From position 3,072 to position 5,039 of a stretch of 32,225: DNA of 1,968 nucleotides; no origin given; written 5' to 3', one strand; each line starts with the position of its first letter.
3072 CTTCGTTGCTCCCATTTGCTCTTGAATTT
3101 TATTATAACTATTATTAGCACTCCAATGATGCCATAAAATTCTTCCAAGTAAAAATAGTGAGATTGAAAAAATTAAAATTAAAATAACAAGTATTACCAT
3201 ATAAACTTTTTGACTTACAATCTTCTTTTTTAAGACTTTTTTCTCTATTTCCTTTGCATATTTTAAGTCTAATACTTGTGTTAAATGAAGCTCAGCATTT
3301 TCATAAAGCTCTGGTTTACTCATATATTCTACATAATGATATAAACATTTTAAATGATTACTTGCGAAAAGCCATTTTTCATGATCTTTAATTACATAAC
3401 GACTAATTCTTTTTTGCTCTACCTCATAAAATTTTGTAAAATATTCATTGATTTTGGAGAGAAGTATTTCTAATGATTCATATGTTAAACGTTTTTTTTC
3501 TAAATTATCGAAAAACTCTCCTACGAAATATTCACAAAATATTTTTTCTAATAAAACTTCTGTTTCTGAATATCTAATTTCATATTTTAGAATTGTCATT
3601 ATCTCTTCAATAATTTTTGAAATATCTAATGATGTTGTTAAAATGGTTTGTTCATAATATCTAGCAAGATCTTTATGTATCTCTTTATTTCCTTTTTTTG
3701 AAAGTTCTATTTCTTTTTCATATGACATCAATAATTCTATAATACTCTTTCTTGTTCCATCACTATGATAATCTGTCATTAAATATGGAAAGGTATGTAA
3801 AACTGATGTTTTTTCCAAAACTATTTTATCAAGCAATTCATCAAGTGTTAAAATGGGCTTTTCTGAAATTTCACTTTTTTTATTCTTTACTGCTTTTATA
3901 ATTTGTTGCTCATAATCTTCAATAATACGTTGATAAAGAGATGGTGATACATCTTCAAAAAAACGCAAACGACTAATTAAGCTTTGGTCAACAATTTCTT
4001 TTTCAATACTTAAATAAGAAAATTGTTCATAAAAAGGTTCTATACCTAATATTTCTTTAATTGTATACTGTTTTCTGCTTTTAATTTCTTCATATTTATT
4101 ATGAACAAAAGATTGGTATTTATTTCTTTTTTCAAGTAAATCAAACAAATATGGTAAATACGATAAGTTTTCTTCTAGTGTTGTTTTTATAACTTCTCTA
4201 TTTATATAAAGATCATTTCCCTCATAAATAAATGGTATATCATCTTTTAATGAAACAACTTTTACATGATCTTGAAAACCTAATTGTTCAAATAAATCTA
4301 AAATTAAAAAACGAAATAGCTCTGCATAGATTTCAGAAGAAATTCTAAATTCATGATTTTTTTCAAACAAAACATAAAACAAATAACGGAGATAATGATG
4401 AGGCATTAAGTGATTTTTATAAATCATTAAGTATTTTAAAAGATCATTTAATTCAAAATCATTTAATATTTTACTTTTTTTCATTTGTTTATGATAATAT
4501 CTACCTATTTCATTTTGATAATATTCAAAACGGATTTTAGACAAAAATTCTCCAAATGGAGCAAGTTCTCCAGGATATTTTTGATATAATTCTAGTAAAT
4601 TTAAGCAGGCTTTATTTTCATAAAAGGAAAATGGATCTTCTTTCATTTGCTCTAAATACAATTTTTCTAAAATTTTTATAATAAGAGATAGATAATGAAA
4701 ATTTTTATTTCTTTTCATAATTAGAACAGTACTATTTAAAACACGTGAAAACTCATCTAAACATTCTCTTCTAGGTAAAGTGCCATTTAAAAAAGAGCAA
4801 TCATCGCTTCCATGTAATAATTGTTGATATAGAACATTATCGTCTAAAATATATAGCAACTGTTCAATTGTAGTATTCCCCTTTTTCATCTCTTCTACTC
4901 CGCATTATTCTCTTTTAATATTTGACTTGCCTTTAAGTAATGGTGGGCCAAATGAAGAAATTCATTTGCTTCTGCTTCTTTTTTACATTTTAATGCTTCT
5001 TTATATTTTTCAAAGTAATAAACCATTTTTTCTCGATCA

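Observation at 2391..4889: Giant sortase: a class B sortase domain tethered by one TM helix to a ~560-aa cytoplasmic domain of unknown function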

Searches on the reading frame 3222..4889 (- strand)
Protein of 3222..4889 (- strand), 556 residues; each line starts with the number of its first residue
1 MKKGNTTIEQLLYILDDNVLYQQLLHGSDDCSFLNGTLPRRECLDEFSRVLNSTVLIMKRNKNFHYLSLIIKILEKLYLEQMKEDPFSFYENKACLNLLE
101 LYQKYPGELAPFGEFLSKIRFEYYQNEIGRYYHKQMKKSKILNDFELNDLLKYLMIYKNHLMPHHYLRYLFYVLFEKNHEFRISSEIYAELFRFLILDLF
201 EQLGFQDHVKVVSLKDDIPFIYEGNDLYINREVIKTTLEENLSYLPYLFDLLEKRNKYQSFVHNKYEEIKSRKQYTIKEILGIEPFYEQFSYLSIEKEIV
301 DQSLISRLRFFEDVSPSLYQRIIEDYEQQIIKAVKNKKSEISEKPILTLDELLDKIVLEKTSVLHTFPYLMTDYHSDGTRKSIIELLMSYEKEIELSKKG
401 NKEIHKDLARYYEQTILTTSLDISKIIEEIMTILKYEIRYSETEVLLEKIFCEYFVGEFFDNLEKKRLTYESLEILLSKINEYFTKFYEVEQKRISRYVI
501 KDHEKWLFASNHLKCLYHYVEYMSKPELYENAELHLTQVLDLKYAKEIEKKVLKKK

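Call 5: find_homologous_proteins(query=window:3222-4889:-, max_evalue=0.001)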
Query seq(556 aa) (556 aa): 14 proteins with E <= 0.001 among 8000 candidates.
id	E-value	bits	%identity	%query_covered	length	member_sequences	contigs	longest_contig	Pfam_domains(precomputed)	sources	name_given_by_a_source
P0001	0.0e+0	1191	100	100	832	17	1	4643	PF04203.19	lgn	-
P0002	3.7e-197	675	59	100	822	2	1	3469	PF04203.19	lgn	-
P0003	1.5e-194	666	59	98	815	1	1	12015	PF04203.19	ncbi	-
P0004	1.0e-187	644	58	100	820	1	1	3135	PF04203.19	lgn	-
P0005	1.7e-187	643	56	100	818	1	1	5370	PF04203.19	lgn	-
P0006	1.9e-187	643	58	100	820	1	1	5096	PF04203.19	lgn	-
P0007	9.5e-186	637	55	100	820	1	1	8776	PF04203.19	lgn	-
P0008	4.7e-184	631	57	100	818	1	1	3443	PF04203.19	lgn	-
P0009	7.2e-184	631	57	100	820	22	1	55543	PF04203.19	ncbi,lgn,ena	-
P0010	4.6e-174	598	53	100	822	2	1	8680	PF04203.19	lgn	-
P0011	9.4e-146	505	49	100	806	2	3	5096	PF04203.19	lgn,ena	-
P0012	1.3e-142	495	49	100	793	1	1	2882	PF04203.19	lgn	-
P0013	1.4e-142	495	49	100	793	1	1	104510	PF04203.19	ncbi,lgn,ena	-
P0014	2.5e-127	444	64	60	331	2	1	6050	-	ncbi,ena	-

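Call 8: find_related_loci(query=window:3222-4889:-, collection=genome_contigs, flank=8000)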
Query window:3222-4889:- (556 aa) in genome_contigs; peptide patterns used: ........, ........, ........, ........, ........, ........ (x = any residue, [..] = any of these).
50 stretches matched a pattern; 8 encode a relative of the query (tblastn E <= 1e-3); 8 distinct loci.
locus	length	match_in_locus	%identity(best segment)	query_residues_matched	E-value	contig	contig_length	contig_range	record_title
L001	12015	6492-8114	59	1-545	0e+0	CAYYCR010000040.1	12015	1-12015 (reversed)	MAG TPA_asm: uncultured Muribaculaceae bacterium isolate SRP287540_co2_371 genome assembly, contig: NODE_5954_length_120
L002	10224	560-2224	57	1-556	0e+0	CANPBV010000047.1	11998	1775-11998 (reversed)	MAG TPA_asm: uncultured Tenericutes bacterium isolate SRR15604531_bin.56_metawrap_v1.3_MAG genome assembly, contig: NODE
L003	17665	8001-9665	57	1-556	0e+0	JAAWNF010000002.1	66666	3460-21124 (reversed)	MAG: Bacilli bacterium isolate ABMPRH_22_1 SL341410_scaffold_494, whole genome shotgun sequence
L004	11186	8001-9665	57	1-556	0e+0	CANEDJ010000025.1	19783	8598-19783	MAG TPA_asm: uncultured Tenericutes bacterium isolate SRR19981122_bin.17_metawrap_v1.3_MAG genome assembly, contig: NODE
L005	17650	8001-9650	57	6-556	0e+0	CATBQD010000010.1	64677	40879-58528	MAG: uncultured Bacilli bacterium isolate extra-SRR5927706.69_1677798363 genome assembly, contig: NODE_235_length_64677_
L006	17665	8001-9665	57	1-556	0e+0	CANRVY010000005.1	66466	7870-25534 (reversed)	MAG TPA_asm: uncultured Tenericutes bacterium isolate SRR15730544_bin.10_metawrap_v1.3_MAG genome assembly, contig: NODE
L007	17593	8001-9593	49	4-556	1e-154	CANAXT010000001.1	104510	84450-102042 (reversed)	MAG TPA_asm: uncultured Tenericutes bacterium isolate SRR16350204_bin.22_metawrap_v1.3_MAG genome assembly, contig: NODE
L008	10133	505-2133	49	4-556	3e-151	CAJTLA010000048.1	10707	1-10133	MAG TPA_asm: uncultured Bacilli bacterium isolate MGBC102946 genome assembly, contig: MGBC102946.48, whole genome shotgu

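Call 27: predict_structure(alignment_id=A2)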
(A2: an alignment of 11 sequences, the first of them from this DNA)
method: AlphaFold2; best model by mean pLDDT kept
length: 554 residues; sequences in the alignment: 11
mean_pLDDT: 76.2   pTM: 0.45
mean pLDDT of the five models: 76.2, 75.2, 74.9, 74.5, 71.2
residues with pLDDT >= 90: 96; 70-90: 308; 50-70: 97; < 50: 53
segments of 3 or more residues with pLDDT < 50: 1-4, 258-264, 291-307, 312-314, 330-346
pLDDT, mean of each block of 10 residues (from residue 1): 53 83 77 69 86 87 86 90 74 82 87 88 64 74 78 75 76 70 82 85 78 82 82 81 71 57 48 66 55 36 45 53 52 39 49 81 82 89 94 88 81 87 87 91 94 91 78 89 91 89 90 92 84 66 83 83
secondary structure, 60 per line:
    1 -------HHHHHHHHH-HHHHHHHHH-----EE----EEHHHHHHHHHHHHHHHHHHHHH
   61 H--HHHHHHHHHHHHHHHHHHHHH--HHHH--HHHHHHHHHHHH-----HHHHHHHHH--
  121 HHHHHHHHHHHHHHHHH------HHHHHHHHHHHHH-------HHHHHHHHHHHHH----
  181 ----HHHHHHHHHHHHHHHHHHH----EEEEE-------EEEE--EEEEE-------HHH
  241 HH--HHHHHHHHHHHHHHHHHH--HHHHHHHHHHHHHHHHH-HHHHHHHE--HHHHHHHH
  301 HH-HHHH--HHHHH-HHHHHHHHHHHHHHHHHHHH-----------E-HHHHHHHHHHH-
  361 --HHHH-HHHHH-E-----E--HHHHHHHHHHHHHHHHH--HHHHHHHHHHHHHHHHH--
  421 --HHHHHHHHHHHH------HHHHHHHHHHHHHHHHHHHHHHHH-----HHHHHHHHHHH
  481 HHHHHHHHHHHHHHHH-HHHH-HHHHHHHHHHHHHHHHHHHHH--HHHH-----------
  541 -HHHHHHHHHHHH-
elements in order: H8-16 H18-26 H40-61 H64-84 H87-90 H93-104 H110-118 H121-137 H144-156 H164-176 H185-203 E208-212 E220-223 E226-230 H238-242 H245-262 H265-281 H283-289 H293-302 H304-307 H310-314 H316-335 H349-359 H363-366 H368-372 H383-399 H402-418 H423-434 H441-464 H470-496 H498-501 H503-523 H526-529 H542-553

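Call 31: fold_search(model_id=the predicted structure, library=pdb)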
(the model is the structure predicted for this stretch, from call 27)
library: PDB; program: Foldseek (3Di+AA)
matches with E <= 10: 295; with E <= 0.001: 0
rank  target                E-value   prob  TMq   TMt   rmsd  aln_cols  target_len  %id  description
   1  6xr1                  7.5e-03  0.47  0.12  0.13  28.9       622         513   14  Computationally designed right-handed alpha/alpha single-chain toroid with 9 repeats (released 2021-07-14)
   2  3wyf_F                2.7e-02  0.66  0.18  0.12  20.7       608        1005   12  Crystal structure of Xpo1p-Yrb2p-Gsp1p-GTP complex (released 2014-11-12)
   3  6qx9_B1               3.3e-02  0.38  0.14  0.11  19.3       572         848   11  Structure of a human fully-assembled precatalytic spliceosome (pre-B complex). (released 2019-04-17)
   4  1wa5_C                6.0e-02  0.25  0.14  0.10  23.0       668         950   12  Structure of the Cse1:Imp-alpha:RanGTP complex (released 2004-12-13)
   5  7q4o_A                8.4e-02  0.30  0.15  0.12  19.6       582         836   11  Substrate-bound A-like U2 snRNP (released 2022-03-30)
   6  4hzk_B                8.4e-02  0.25  0.14  0.10  24.1       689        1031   10  Crystal structure of free CRM1 (crystal form 2) (released 2013-01-23)
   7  1b3u_A                8.7e-02  0.33  0.16  0.16  22.6       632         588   12  CRYSTAL STRUCTURE OF CONSTANT REGULATORY DOMAIN OF HUMAN PP2A, PR65ALPHA (released 1999-04-12)
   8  7onb_C                8.7e-02  0.28  0.14  0.12  19.0       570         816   11  Structure of the U2 5' module of the A3'-SSA complex (released 2021-08-04)
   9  9cad_D                1.3e-01  0.38  0.19  0.06  18.0       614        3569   14  Cryo-EM structure of the TRRAP lobe of the native human TIP60 complex (composite structure) (released 2025-06-18)
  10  2p8q_A                1.4e-01  0.21  0.14  0.10  23.8       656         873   11  Crystal Structure of human Importin beta bound to the Snurportin1 IBB-domain (released 2008-01-22)
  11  9caf_D                1.7e-01  0.35  0.20  0.06  19.8       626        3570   13  Cryo-EM structure of the reconstituted TRRAP lobe of the human TIP60 complex (composite structure) (released 2025-06-18)
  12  8e20_B                1.8e-01  0.16  0.14  0.06  28.2       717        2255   11  Cryo-EM structure of the full-length human NF1 dimer (released 2023-04-26)
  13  1ukl_A                1.9e-01  0.28  0.18  0.13  21.6       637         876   11  Crystal structure of Importin-beta and SREBP-2 complex (released 2003-12-09)
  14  7zf1_A                1.9e-01  0.15  0.14  0.09  23.3       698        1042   11  Structure of ubiquitinated FANCI in complex with FANCD2 and double-stranded DNA (released 2022-11-16)
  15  6xte_A                2.1e-01  0.23  0.16  0.11  19.6       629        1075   11  Human karyopherin RanBP5 (isoform-1) (released 2020-04-22)
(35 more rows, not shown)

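Call 36: search_protein_representatives(alignment_id=A2)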
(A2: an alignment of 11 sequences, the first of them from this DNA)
Query: 11 sequences, 555 profile positions. Proteins with E-value up to 0.001 (for the whole library): 16; up to 1e-10: 6; up to 1e-30: 3. The best 16 are listed.
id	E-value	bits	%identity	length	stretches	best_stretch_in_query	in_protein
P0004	5.4e-288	972.7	-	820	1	1-555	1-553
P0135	1.8e-104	366.9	-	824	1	6-547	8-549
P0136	4.1e-58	213.8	-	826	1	9-548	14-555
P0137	5.7e-15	71.4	-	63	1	1-66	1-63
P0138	1.1e-11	60.6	-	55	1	510-555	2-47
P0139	2.2e-11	59.6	-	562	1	11-430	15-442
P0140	5.8e-09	51.6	-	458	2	266-491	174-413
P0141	3.4e-06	42.4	-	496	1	262-486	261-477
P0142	4.0e-06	42.2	-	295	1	225-429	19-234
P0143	3.0e-05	39.3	-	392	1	222-467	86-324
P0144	1.1e-04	37.5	-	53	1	373-419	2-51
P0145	1.2e-04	37.3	-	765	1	275-410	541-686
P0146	1.3e-04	37.2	-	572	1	226-439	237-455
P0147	4.7e-04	35.4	-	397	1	226-411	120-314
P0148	6.4e-04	35.0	-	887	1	348-476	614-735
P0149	8.4e-04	34.6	-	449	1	254-426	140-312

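Call 37: search_protein_families(library=pfam, proteins=[P0135, P0136, P0139, P0140, P0141, P0142, P0143, P0145, P0146, P0148], max_evalue=0.01)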
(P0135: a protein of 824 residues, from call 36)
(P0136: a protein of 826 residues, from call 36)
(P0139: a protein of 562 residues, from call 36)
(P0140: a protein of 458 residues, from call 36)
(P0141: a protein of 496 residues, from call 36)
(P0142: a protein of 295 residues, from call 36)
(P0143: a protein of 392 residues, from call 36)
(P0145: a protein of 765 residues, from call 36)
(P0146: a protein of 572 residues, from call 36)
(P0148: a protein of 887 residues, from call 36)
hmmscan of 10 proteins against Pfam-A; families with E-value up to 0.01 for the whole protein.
P0135 (824 aa): 1 family
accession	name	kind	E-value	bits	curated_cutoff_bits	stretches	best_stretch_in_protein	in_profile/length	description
PF04203.18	Sortase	-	2.7e-09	37.3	26.6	1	661-817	8-124/125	Sortase domain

P0136 (826 aa): 3 families
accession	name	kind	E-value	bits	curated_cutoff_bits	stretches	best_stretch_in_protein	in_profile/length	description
PF04203.18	Sortase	-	1.2e-15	57.7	26.6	1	656-820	1-125/125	Sortase domain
PF00558.24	Vpu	-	0.0004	20.5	24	1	572-635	5-67/81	Vpu protein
PF16020.10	Deltameth_res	-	0.0085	16.3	27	0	562-592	11-41/52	Deltamethrin resistance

P0139 (562 aa): 0 families

P0140 (458 aa): 0 families

P0141 (496 aa): 0 families

P0142 (295 aa): 1 family
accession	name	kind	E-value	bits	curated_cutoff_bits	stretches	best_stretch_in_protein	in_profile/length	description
PF11055.13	Gsf2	-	0.00074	18.8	25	1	35-167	207-332/373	Glucose signalling factor 2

P0143 (392 aa): 0 families

P0145 (765 aa): 0 families

P0146 (572 aa): 0 families

P0148 (887 aa): 1 family
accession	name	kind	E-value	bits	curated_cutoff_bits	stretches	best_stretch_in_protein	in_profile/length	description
PF22845.2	DUF3097_N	-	0.0027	17.8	28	1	551-582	16-46/61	DUF3097, N-terminal domain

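Call 42: find_homologous_proteins(query=A4, max_evalue=0.001)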
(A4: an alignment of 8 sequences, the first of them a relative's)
Query A4 (8 sequences) (572 aa, profile of the alignment): 1 proteins with E <= 0.001 among 8000 candidates.
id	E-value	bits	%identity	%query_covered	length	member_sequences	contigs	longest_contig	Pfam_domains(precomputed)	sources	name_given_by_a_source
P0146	1.1e-135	471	100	100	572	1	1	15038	-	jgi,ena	-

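Call 43: search_solved_structures(query=A4, max_evalue=10, show_alignments=2)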
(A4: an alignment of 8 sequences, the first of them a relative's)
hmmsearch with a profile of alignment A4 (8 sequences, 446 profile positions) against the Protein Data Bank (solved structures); distinct sequences matched with E-value up to 10: 5.
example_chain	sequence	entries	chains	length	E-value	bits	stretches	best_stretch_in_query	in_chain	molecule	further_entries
6xp5_G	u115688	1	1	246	0.31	13.3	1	367-423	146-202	Mediator of RNA polymerase II transcription subunit 7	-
4y6w_A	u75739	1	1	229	0.65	12.2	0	275-315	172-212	NaB(AB)3ACb - light chain TPR-like repeats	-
7l4a_A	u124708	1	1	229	0.77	12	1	292-351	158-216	Cytidylate kinase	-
4y6c_A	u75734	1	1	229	0.94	11.7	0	275-315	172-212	ANSERINA PUTATIVE KINESIN LIGHT chain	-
6wi5_A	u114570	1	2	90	1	11.6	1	207-278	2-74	De novo designed protein Foldit4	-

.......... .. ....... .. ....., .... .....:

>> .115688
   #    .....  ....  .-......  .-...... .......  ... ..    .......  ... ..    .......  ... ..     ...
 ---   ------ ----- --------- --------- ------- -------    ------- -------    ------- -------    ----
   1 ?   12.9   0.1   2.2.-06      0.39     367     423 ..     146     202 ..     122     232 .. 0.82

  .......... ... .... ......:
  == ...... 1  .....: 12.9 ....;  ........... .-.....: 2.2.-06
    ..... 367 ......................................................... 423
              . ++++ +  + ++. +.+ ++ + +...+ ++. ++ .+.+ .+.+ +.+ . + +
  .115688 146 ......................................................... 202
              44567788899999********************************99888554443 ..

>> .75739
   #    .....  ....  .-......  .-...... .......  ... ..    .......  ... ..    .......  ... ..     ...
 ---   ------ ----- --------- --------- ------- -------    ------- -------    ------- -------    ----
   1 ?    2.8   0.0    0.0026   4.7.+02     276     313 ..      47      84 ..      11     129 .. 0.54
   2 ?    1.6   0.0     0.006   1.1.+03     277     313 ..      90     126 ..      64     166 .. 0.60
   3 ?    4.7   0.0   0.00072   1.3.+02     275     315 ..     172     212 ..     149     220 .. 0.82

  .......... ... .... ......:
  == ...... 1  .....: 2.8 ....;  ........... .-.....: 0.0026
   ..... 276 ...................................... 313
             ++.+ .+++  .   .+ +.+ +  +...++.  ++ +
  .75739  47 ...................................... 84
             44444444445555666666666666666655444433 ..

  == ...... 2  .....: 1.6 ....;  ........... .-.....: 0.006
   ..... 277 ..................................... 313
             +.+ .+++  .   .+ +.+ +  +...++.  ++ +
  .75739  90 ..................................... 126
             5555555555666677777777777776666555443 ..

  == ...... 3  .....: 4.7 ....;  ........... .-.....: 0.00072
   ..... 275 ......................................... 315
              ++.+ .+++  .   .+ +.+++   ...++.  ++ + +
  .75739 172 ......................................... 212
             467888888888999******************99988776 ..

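Call 44: find_encoding_contigs(protein=P0146, flank=8000, max_places=4)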
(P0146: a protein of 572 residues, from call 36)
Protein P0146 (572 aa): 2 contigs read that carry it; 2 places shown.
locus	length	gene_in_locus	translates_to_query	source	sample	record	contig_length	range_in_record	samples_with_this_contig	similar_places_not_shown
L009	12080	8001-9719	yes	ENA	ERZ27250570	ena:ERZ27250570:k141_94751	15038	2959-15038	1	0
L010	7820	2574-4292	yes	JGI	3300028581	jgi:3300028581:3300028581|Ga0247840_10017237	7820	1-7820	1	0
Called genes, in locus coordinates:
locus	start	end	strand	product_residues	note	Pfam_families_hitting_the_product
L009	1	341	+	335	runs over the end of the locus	PF00044:Gp_dh_N, PF02800:Gp_dh_C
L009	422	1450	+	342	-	PF13385:Laminin_G_3 (weak)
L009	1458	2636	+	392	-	PF00162:PGK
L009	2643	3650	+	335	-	PF03706:LPG_synthase_TM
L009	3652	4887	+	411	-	PF13439:Glyco_transf_4, PF13477:Glyco_trans_4_2 (weak), PF13579:Glyco_trans_4_4, PF00534:Glycos_transf_1, PF13692:Glyco_trans_1_4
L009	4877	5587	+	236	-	PF00121:TIM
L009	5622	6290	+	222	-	PF08769:Spo0A_C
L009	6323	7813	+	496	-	-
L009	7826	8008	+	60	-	-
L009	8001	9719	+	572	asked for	-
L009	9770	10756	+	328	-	PF01207:Dus, PF01180:DHO_dh (faint), PF00977:His_biosynth (weak), PF01680:SOR_SNZ (weak)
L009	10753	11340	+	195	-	PF06271:RDD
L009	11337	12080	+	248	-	?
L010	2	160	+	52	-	?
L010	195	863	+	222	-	PF08769:Spo0A_C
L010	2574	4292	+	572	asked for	-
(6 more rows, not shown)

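Call 45: search_protein_families(library=phrogs, alignment_id=A4, max_evalue=0.01)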
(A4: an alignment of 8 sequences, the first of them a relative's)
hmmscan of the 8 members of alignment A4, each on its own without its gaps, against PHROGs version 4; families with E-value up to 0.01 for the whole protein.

A. member 1, P0146 (572 aa): 1 family
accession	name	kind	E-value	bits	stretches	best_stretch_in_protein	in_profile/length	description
phrog_6361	-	unknown function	0.0044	17.7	0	229-270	65-98/203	-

B. families by the number of members that match (of 8 scanned): 2 families
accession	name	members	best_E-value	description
phrog_6361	-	1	0.0044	-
phrog_16875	-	1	0.0068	-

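Call 47: find_encoding_contigs(protein=P0139, flank=6000, max_places=3)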
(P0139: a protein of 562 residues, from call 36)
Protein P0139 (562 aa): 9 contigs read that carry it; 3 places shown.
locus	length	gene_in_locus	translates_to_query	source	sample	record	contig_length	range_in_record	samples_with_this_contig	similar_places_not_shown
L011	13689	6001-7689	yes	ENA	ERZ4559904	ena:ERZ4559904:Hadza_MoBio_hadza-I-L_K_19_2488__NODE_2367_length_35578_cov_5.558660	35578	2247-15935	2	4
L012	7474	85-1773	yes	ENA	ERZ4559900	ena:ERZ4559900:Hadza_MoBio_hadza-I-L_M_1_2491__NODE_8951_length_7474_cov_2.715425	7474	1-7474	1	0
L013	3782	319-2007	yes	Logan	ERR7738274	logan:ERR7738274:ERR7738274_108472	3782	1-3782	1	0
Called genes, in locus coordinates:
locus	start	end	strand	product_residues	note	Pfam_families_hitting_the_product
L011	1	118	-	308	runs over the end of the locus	PF02661:Fic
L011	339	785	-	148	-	-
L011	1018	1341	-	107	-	-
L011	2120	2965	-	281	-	PF01678:DAP_epimerase, PF02567:PhzC-PhzF (weak), PF01678:DAP_epimerase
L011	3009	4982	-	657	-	PF17191:RecG_wedge, PF04851:ResIII, PF00270:DEAD, PF22590:Cas3-like_C_2 (faint), PF00271:Helicase_C, PF19833:RecG_dom3_C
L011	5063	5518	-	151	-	-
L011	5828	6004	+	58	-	-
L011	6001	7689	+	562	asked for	-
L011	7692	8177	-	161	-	-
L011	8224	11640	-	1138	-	PF01855:POR_N, PF17147:PFOR_II, PF01558:POR, PF10371:EKR, PF13183:Fer4_8 (weak), PF12838:Fer4_7, PF13484:Fer4_16, PF02775:TPP_enzyme_C, +3 more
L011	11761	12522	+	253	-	-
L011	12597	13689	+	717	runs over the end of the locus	PF09925:DUF2157 (weak)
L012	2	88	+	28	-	?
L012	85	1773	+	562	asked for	-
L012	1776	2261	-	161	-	-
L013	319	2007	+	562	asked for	-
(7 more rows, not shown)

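Call 48: find_encoding_contigs(protein=P0136, flank=6000, max_places=3)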
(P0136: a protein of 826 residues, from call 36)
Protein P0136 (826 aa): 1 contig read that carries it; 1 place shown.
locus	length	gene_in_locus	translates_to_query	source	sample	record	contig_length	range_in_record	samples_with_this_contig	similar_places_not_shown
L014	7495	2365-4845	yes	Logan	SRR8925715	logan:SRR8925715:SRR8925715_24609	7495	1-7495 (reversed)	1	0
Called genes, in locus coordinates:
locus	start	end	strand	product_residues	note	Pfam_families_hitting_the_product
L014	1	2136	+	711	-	?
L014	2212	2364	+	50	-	-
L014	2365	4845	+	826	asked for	PF04203:Sortase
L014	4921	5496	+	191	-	-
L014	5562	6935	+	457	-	PF02878:PGM_PMM_I, PF02879:PGM_PMM_II, PF02880:PGM_PMM_III, PF00408:PGM_PMM_IV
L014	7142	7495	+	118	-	?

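Call 49: find_encoding_contigs(protein=P0135, flank=5000, max_places=2)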
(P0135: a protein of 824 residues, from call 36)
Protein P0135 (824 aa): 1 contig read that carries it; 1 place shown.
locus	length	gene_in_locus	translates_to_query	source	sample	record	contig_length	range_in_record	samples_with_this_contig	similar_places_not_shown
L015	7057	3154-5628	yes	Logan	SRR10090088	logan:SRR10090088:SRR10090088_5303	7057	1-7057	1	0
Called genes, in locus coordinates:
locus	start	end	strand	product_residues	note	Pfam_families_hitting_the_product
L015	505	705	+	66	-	-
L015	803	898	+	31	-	-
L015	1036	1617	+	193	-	PF01381:HTH_3, PF12844:HTH_19, PF13560:HTH_31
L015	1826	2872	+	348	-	PF00144:Beta-lactamase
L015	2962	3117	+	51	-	-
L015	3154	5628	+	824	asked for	PF04203:Sortase (weak)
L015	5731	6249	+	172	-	-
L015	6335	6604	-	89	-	PF12844:HTH_19 (weak), PF13560:HTH_31, PF01381:HTH_3, PF13443:HTH_26 (weak)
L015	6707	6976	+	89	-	-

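Call 50: find_encoding_contigs(protein=P0140, flank=5000, max_places=2)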
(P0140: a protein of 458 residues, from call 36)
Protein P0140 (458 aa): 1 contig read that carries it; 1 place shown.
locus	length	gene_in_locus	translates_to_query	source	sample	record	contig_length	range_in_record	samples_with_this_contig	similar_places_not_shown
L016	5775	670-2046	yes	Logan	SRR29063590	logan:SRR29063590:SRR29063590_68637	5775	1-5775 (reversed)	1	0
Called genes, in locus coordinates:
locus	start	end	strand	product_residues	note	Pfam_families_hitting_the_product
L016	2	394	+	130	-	?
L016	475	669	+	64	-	-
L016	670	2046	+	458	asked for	-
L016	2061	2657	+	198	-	PF00265:TK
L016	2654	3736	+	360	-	PF01966:HD (weak)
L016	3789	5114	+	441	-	PF19295:SufBD_N, PF01458:SUFBD_core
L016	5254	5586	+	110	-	PF00436:SSB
